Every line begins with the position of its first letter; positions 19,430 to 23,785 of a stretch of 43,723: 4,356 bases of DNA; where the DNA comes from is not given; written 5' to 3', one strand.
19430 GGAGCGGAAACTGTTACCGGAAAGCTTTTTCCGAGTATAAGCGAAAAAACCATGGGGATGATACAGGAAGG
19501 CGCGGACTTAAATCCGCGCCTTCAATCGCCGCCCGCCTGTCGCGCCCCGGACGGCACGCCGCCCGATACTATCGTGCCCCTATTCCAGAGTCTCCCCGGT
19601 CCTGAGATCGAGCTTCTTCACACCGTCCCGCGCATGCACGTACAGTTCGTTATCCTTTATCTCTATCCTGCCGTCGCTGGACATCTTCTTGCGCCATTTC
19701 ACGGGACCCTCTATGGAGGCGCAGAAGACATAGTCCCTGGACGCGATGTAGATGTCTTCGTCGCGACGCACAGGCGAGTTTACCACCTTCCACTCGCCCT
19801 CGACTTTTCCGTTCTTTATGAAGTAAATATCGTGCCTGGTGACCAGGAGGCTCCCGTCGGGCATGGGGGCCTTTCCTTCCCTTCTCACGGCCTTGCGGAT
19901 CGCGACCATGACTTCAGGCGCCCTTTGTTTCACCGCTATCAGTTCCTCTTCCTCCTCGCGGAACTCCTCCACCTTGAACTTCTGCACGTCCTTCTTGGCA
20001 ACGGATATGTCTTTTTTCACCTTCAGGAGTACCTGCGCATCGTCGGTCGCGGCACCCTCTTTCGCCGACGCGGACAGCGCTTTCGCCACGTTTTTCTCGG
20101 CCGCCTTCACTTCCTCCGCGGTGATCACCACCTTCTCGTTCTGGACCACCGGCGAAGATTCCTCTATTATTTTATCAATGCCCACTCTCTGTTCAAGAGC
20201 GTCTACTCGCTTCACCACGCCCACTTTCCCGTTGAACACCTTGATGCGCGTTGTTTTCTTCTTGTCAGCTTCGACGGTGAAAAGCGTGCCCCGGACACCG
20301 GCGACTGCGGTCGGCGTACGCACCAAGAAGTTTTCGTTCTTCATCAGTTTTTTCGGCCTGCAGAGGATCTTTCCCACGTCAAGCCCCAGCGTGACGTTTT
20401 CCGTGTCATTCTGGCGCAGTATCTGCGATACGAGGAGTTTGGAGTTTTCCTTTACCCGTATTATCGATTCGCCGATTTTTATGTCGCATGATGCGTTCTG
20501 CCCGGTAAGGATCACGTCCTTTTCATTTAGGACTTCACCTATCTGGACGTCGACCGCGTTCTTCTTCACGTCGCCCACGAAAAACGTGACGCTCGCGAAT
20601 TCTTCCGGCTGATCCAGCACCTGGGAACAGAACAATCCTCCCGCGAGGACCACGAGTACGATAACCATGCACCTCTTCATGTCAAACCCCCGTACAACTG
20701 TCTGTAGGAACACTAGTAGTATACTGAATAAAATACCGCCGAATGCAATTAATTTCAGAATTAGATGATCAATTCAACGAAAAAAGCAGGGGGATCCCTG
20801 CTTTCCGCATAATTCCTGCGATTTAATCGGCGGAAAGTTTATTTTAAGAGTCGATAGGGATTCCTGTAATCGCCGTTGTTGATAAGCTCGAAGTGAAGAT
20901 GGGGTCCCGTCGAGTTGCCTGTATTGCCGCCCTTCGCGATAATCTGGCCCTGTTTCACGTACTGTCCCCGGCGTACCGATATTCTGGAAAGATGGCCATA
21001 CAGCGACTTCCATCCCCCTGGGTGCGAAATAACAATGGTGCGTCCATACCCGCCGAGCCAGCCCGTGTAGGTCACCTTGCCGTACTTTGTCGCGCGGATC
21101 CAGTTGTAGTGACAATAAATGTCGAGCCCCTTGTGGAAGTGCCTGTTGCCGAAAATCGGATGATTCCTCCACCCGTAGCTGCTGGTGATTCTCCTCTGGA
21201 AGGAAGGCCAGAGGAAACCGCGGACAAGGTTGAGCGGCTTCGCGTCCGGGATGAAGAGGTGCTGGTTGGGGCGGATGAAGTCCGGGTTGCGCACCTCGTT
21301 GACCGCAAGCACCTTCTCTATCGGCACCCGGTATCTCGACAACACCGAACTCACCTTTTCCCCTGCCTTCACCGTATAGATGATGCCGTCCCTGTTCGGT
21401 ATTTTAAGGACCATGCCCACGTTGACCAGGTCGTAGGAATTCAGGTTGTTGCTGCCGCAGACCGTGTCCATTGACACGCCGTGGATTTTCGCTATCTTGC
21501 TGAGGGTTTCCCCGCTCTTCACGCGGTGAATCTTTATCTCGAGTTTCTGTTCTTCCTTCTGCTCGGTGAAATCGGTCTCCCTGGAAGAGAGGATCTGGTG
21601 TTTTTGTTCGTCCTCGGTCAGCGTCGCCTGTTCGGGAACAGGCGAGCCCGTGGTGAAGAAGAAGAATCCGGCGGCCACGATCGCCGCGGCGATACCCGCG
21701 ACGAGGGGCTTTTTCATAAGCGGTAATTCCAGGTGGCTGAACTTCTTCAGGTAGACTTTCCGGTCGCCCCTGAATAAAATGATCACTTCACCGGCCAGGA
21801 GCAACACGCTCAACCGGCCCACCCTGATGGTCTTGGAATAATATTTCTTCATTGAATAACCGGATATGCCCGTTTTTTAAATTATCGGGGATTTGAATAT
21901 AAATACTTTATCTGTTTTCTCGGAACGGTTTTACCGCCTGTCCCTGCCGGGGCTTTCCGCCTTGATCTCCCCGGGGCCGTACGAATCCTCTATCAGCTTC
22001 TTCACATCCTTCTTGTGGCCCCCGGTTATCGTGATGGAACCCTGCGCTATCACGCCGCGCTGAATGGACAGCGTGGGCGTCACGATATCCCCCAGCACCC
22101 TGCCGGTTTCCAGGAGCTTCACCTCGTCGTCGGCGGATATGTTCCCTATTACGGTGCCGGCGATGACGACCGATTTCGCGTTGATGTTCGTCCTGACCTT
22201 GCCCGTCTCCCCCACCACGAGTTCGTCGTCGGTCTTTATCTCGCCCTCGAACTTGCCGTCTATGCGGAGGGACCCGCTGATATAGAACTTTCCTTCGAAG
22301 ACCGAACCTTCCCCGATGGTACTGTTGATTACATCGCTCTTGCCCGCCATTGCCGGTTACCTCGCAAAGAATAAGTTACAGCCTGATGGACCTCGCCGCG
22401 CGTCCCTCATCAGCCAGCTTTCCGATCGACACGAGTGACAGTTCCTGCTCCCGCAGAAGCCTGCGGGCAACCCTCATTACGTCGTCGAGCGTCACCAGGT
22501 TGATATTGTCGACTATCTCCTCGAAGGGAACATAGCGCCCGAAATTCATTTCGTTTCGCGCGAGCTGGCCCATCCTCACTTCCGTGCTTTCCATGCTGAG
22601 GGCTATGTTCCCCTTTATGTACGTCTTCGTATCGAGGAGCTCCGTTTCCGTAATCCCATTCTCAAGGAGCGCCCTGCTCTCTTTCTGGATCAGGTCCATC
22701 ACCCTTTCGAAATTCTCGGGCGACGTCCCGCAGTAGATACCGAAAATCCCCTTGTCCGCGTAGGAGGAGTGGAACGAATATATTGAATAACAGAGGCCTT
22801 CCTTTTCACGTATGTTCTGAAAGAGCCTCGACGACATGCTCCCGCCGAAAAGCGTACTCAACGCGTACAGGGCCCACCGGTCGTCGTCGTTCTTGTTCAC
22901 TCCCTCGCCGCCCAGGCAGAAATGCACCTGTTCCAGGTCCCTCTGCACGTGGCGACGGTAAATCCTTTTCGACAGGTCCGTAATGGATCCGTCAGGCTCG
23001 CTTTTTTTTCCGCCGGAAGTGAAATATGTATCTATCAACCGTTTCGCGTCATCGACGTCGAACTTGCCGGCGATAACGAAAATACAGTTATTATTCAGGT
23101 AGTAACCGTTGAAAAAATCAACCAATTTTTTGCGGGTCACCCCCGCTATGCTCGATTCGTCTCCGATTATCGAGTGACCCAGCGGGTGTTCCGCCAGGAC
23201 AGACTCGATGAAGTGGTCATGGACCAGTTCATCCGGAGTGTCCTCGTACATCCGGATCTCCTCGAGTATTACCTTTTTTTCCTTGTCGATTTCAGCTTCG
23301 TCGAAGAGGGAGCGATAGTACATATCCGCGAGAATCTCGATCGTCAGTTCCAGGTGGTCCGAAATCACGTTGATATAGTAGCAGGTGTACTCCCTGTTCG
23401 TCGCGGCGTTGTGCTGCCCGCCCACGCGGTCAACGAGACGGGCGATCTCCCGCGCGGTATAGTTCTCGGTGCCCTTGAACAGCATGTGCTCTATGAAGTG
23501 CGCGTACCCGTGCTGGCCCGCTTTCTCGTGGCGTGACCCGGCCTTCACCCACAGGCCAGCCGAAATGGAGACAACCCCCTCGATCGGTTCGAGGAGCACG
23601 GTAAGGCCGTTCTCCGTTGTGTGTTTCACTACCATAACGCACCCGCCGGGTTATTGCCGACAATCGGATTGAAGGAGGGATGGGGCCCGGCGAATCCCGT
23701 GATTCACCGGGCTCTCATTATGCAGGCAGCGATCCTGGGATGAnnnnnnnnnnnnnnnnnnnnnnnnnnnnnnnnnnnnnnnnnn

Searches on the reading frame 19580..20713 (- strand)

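Call 30: search_protein_families(library=pfam, proteins=[window:19580-20713:-], max_evalue=0.00001)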
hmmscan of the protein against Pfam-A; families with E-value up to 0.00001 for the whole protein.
window:19580-20713:- (377 aa): 1 family
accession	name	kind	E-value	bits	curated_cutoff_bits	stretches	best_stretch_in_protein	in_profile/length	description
PF04773.18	FecR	-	9.9e-14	52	24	1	66-164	1-96/97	FecR protein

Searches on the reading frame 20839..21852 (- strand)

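Call 30: search_protein_families(library=pfam, proteins=[window:20839-21852:-], max_evalue=0.00001)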
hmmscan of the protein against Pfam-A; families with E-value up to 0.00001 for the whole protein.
window:20839-21852:- (337 aa): 3 families
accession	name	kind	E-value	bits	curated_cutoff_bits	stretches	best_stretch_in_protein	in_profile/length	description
PF01551.29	Peptidase_M23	-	2.1e-31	108.4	28.7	1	239-332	2-96/96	Peptidase family M23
PF01476.26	LysM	-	1.2e-22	80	20.9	2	109-152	1-43/43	LysM domain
PF23473.1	LysM3_LYK4_5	-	9.2e-06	26.1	29.3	0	111-140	7-36/48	LYK4/5 LysM3 domain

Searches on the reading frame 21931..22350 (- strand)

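Call 65: search_protein_families(library=pfam, proteins=[window:21931-22350:-], max_evalue=0.00001)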
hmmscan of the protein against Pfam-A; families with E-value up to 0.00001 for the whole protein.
window:21931-22350:- (139 aa): 1 family
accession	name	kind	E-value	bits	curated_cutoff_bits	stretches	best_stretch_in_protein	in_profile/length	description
PF04519.19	Bactofilin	-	5.8e-28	97.5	27.9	1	10-106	1-97/98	Polymer-forming cytoskeletal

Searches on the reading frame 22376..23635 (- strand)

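Call 65: search_protein_families(library=pfam, proteins=[window:22376-23635:-], max_evalue=0.00001)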
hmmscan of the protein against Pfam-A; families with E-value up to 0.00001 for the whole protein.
window:22376-23635:- (419 aa): 2 families
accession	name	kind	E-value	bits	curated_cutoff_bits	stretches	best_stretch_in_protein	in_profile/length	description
PF05193.26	Peptidase_M16_C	-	6e-45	153.8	23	1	166-337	2-178/181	Peptidase M16 inactive domain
PF00675.25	Peptidase_M16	-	2.7e-40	138.1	22.3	1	20-159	9-148/149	Insulinase (Peptidase family M16)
